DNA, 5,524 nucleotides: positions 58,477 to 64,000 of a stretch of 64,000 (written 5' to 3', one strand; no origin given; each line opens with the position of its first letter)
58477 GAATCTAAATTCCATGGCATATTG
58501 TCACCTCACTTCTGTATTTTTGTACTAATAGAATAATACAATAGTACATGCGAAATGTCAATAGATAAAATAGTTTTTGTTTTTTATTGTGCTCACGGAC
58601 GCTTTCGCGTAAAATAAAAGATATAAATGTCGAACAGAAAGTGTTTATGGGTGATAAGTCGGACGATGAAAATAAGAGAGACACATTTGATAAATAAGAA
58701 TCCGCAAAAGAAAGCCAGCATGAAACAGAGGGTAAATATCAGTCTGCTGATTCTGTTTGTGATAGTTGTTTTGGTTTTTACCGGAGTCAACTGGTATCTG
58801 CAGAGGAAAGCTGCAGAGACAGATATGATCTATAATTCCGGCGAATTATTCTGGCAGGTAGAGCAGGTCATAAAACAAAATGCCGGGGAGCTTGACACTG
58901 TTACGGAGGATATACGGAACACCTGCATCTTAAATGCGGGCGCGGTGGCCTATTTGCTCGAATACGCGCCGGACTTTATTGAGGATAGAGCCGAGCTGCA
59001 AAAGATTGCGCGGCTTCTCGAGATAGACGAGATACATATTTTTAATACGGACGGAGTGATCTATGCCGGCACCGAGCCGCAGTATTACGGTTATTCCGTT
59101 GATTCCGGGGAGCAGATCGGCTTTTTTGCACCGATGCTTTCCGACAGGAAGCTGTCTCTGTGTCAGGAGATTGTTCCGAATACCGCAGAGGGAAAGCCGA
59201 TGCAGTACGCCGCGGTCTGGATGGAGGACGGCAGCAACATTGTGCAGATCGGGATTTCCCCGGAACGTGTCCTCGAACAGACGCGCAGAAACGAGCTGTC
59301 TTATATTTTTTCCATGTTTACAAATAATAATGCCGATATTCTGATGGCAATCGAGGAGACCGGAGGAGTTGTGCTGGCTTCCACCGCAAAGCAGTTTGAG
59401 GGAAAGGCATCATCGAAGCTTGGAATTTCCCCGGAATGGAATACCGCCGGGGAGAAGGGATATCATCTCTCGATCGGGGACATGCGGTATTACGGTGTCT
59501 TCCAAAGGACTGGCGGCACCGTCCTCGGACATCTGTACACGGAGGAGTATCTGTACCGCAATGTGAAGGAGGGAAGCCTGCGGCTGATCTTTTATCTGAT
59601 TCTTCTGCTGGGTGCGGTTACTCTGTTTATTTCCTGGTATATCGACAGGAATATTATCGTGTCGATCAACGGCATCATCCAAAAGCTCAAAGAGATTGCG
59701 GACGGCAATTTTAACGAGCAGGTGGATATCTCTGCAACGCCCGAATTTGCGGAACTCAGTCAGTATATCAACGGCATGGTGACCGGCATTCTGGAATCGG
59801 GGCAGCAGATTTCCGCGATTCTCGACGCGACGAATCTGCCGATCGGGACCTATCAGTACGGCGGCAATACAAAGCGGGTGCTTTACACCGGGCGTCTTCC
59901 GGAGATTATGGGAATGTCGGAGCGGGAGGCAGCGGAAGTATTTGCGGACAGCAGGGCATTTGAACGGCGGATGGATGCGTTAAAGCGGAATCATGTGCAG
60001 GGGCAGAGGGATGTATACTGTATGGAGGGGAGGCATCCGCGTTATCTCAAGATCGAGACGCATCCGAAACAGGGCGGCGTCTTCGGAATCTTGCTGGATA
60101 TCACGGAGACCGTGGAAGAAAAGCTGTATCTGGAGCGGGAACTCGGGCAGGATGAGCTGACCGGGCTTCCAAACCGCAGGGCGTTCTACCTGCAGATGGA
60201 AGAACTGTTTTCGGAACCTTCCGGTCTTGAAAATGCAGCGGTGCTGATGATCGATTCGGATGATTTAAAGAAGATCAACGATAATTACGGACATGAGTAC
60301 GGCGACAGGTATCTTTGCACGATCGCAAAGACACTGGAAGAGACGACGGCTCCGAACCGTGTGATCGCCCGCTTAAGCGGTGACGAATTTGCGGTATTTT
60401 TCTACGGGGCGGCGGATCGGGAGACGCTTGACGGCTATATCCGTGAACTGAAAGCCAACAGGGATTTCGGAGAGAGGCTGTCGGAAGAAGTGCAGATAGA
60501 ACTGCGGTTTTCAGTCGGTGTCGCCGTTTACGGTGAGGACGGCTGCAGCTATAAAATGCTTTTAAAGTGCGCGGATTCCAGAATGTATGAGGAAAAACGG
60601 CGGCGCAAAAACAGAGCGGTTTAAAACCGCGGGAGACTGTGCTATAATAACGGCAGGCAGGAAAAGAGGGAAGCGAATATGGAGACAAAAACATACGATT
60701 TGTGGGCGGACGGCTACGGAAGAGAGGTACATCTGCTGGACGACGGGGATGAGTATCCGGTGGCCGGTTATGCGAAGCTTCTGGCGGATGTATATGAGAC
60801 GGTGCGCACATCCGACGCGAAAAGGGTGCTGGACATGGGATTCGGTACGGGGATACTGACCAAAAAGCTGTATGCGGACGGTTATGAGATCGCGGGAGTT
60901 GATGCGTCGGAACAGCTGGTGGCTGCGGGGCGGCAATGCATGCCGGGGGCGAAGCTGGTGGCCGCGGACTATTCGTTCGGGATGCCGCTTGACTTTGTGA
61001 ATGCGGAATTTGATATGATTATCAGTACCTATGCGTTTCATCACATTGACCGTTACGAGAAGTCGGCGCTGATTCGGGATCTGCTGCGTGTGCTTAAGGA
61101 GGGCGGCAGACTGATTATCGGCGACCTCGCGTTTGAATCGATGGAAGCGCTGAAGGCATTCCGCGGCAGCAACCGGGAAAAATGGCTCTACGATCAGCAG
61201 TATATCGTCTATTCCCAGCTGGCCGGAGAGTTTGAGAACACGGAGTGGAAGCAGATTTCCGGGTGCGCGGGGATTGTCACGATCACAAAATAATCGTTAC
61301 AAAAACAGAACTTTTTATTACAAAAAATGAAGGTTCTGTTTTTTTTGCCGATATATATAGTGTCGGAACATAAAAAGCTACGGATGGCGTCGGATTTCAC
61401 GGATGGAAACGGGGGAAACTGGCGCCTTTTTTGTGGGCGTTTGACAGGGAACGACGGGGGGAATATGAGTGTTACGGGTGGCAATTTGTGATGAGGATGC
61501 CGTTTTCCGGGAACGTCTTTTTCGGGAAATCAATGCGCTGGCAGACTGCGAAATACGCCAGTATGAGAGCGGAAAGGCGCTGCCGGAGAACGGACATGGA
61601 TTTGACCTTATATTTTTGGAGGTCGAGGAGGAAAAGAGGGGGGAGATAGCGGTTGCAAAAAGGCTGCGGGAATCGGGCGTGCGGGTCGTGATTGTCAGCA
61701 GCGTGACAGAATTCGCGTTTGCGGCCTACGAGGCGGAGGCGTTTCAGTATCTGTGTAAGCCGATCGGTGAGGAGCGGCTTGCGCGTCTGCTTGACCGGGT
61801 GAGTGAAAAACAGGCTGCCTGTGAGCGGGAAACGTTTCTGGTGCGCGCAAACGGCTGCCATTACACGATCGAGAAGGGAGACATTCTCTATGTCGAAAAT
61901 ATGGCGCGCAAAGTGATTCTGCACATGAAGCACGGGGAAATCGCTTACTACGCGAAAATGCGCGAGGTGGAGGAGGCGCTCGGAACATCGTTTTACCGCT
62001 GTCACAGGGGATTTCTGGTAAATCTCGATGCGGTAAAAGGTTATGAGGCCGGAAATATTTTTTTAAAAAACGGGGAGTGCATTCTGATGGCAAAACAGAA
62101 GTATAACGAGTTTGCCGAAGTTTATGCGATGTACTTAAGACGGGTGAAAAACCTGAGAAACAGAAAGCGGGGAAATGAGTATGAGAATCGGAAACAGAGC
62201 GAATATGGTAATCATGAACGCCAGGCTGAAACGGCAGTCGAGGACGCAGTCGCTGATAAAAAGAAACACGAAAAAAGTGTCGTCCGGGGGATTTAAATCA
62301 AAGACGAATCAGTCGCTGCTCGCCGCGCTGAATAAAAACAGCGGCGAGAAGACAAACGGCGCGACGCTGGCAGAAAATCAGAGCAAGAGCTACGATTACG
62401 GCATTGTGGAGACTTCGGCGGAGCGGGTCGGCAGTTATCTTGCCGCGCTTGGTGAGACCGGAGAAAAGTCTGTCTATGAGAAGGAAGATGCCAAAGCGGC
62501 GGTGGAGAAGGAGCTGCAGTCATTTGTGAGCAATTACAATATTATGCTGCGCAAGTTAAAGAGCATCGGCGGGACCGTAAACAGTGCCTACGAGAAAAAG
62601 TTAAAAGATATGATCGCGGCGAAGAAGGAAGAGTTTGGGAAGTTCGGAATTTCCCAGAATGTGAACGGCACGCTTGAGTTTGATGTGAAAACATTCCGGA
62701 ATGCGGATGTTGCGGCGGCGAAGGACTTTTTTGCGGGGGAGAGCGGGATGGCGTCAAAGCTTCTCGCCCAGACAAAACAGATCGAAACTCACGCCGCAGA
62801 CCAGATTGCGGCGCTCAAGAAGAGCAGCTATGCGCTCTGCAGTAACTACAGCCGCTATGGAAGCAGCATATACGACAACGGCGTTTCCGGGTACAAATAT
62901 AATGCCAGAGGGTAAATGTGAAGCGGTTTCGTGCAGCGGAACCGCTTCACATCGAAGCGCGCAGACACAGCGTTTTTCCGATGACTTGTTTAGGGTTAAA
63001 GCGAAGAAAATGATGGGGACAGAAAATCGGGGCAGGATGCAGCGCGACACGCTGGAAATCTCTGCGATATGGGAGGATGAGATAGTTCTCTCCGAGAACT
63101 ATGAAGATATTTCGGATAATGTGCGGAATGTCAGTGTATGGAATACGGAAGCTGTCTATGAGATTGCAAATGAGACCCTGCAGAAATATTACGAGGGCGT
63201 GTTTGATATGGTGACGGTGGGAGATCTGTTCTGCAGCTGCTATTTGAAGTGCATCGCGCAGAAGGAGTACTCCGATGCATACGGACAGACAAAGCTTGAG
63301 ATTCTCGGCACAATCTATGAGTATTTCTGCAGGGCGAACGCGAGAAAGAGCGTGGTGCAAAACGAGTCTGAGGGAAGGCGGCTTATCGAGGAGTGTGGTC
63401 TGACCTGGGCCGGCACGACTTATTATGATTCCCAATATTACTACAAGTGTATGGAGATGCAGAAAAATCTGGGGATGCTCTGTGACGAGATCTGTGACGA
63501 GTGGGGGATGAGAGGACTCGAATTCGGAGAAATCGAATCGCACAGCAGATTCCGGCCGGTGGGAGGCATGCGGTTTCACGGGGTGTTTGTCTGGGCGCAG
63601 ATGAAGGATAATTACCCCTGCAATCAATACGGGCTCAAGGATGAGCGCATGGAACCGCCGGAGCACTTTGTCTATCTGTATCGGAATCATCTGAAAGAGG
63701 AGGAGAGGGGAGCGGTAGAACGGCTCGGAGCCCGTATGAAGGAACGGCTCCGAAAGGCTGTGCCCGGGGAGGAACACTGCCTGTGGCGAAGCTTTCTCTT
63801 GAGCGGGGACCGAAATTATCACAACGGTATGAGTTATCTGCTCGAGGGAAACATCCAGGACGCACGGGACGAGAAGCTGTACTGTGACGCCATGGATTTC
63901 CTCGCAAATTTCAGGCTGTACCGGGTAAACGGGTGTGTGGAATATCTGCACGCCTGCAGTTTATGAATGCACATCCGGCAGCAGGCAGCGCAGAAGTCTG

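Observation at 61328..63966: Candidate undescribed late-flagellar-regulon module: sigmaD promoter + CsrA hairpins driving an atypical LytTR regulator, a FliD-C-like protein and an unknown protein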

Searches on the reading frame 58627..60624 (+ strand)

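Call 6: search_protein_families(library=pfam, proteins=[window:58627-60624:+], max_evalue=1)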
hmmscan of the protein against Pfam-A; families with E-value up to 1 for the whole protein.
window:58627-60624:+ (665 aa): 2 families
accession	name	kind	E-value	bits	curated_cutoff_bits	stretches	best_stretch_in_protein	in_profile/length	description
PF00990.26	GGDEF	-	8.5e-34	117.1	23.8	1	508-663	3-161/161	Diguanylate cyclase, GGDEF domain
PF00672.30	HAMP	-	4.1e-06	27.4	25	1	341-388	4-51/53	HAMP domain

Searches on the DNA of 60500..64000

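Call 3: search_rna_families(source=window, start=60500, end=64000, threshold=evalue, max_evalue=10, show_alignments=3)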
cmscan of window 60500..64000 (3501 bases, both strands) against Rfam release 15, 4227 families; matches with E-value up to 10: 5.
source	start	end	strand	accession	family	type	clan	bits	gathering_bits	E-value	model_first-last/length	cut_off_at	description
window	62916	62954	+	RF03697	mir-722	Gene; miRNA;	-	25.6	81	0.073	1-67/67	no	mir-722 microRNA precursor family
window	61293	61352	+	RF00932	mir-471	Gene; miRNA;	-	19.6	80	1.6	1-66/66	no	mir-471 microRNA precursor family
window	62894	62948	+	RF02470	Ms_IGR-8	Gene; sRNA;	-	19.2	44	0.61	1-63/63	no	Mycobacterium sRNA Ms_IGR-8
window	61974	62050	+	RF03396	mir-2814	Gene; miRNA;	-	18.6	90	5.2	1-87/87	no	mir-2814 microRNA precursor family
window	60665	60781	+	RF02111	IS009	Gene;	-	13.3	117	6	1-199/199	no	IS009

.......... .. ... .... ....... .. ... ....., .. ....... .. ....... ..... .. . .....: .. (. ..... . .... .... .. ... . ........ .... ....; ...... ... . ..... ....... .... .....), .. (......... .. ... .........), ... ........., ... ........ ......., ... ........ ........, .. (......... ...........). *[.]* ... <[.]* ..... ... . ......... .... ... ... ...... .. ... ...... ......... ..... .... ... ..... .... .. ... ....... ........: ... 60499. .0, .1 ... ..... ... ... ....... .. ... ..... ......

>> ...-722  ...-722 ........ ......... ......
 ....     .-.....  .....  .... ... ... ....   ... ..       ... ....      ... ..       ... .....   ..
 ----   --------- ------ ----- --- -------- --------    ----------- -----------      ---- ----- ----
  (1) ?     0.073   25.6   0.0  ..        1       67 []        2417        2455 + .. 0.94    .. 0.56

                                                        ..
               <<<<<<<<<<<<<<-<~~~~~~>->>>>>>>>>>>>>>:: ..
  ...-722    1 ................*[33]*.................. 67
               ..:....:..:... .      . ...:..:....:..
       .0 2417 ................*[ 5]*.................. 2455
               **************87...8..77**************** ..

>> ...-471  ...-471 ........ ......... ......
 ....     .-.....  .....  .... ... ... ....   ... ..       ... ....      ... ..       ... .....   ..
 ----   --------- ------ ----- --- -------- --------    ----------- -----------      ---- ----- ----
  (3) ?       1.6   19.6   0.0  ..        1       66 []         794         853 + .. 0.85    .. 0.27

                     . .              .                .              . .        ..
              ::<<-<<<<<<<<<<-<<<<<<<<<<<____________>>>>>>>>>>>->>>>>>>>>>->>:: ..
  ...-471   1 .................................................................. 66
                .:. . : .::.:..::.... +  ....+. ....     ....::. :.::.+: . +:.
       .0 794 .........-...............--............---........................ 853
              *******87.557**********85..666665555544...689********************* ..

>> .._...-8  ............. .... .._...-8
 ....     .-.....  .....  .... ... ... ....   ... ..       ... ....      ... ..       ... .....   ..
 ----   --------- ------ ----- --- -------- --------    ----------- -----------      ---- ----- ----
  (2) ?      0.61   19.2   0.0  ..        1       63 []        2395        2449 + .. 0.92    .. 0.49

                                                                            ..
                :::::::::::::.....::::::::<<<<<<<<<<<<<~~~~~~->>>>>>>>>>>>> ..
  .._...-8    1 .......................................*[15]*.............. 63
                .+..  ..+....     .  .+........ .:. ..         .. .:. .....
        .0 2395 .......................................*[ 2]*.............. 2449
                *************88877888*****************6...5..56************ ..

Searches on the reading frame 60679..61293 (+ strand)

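Call 6: search_protein_families(library=pfam, proteins=[window:60679-61293:+], max_evalue=1)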
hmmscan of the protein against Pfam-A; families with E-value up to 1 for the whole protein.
window:60679-61293:+ (204 aa): 17 families
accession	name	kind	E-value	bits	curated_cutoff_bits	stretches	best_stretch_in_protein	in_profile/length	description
PF13649.12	Methyltransf_25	-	2.3e-16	60.7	27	1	50-143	1-97/97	Methyltransferase domain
PF08241.18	Methyltransf_11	-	7.3e-16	59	21.2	1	51-147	1-95/95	Methyltransferase domain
PF13489.12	Methyltransf_23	-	1.5e-12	48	27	1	44-160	20-131/164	Methyltransferase domain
PF13847.12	Methyltransf_31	-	1.2e-10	41.7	27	1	45-167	2-120/145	Methyltransferase domain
PF08242.18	Methyltransf_12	-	5.5e-10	40.3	30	1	51-145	1-98/98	Methyltransferase domain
PF03848.20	TehB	-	9.4e-07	28.9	20.4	1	34-161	18-147/193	Tellurite resistance protein TehB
PF01209.24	Ubie_methyltran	-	1.2e-06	28.5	20.1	1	42-155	43-159/233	ubiE/COQ5 methyltransferase family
PF05175.20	MTS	-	5e-06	26.7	23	1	40-149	25-140/170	Methyltransferase small domain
PF13679.12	Methyltransf_32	-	0.00013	22.4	27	1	29-87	7-72/143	Methyltransferase domain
PF02353.26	CMAS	-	0.00041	20.2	27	1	37-156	53-173/273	Mycolic acid cyclopropane synthetase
PF01135.25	PCMT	-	0.00063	20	20.3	1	34-148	61-172/210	Protein-L-isoaspartate(D-aspartate) O-methyltransferase (PCMT)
PF06325.19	PrmA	-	0.0019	18.2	22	1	40-148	156-259/296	Ribosomal protein L11 methyltransferase (PrmA)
PF07021.18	MetW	-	0.0022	18.1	21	1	46-140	13-103/193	Methionine biosynthesis protein MetW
PF05401.17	NodS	-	0.0079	16.5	24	1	41-149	38-146/201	Nodulation protein S (NodS)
PF01739.24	CheR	-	0.012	15.5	27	1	108-149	134-175/195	CheR methyltransferase, SAM binding domain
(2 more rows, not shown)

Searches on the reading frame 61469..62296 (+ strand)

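Call 6: search_protein_families(library=pfam, proteins=[window:61469-62296:+], max_evalue=1)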
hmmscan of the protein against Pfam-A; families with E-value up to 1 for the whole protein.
window:61469-62296:+ (275 aa): 5 families
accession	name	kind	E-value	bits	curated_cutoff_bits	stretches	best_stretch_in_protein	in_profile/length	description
PF04397.21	LytTR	-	2.3e-17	63.4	22.6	1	133-218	5-96/98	LytTr DNA-binding domain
PF00072.30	Response_reg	-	2.2e-07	31.4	30.2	1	4-107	1-109/111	Response regulator receiver domain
PF02579.22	Nitro_FeMo-Co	-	0.011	16.5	26.3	1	52-91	35-74/94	Dinitrogenase iron-molybdenum cofactor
PF16743.10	PliI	-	0.011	15.8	27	1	23-71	38-86/123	Periplasmic lysozyme inhibitor of I-type lysozyme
PF00578.27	AhpC-TSA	-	0.17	12.3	26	1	63-129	52-119/124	AhpC/TSA family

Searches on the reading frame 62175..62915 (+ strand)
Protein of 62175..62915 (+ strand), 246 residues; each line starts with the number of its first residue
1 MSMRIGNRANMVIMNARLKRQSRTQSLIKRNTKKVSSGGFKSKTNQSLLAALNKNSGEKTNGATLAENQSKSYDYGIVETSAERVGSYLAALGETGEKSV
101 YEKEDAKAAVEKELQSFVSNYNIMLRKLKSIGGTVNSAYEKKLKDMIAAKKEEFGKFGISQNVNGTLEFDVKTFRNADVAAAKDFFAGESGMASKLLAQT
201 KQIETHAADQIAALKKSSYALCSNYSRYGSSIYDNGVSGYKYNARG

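Call 6: search_protein_families(library=pfam, proteins=[window:62175-62915:+], max_evalue=1)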
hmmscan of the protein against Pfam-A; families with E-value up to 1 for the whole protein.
window:62175-62915:+ (246 aa): 0 families

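Call 16: find_related_loci(query=window:62181-62915:+, collection=genome_contigs, flank=4000)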
Query window:62181-62915:+ (244 aa) in genome_contigs; peptide patterns used: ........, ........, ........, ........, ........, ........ (x = any residue, [..] = any of these).
115 stretches matched a pattern; 1 encode a relative of the query (tblastn E <= 1e-3); 1 distinct loci.
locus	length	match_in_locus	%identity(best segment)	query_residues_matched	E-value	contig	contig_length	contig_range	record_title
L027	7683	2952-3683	84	1-244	3e-136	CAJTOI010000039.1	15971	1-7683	MAG TPA_asm: uncultured Roseburia sp. isolate MGBC104949 genome assembly, contig: MGBC104949.39, whole genome shotgun se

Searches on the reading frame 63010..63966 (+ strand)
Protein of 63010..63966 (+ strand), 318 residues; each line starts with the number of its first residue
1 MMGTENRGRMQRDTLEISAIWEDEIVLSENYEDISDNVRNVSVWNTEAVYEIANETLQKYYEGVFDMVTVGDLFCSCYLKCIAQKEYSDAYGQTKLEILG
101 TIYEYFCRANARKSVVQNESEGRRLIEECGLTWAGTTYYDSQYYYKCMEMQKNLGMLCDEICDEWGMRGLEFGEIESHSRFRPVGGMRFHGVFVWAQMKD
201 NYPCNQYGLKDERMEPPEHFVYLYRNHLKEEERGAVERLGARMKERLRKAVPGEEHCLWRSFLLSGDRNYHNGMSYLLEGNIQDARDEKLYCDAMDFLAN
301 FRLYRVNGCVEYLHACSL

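Call 6: search_protein_families(library=pfam, proteins=[window:63010-63966:+], max_evalue=1)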
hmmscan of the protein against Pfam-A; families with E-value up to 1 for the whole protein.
window:63010-63966:+ (318 aa): 2 families
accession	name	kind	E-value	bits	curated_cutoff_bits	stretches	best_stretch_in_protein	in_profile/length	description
PF22423.2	AmyB_C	-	0.032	14.5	27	1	13-57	39-81/88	Alpha-amylase-like, C-terminal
PF09045.15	L27_2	-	0.25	11.8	27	1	235-264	8-36/58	L27_2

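Call 17: find_related_loci(query=window:63010-63966:+, collection=genome_contigs, flank=4000)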
Query window:63010-63966:+ (318 aa) in genome_contigs; peptide patterns used: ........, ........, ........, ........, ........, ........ (x = any residue, [..] = any of these).
6 stretches matched a pattern; 2 encode a relative of the query (tblastn E <= 1e-3); 2 distinct loci.
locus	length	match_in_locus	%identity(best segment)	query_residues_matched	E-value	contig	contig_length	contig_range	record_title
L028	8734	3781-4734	91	1-318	0e+0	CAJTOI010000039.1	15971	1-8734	MAG TPA_asm: uncultured Roseburia sp. isolate MGBC104949 genome assembly, contig: MGBC104949.39, whole genome shotgun se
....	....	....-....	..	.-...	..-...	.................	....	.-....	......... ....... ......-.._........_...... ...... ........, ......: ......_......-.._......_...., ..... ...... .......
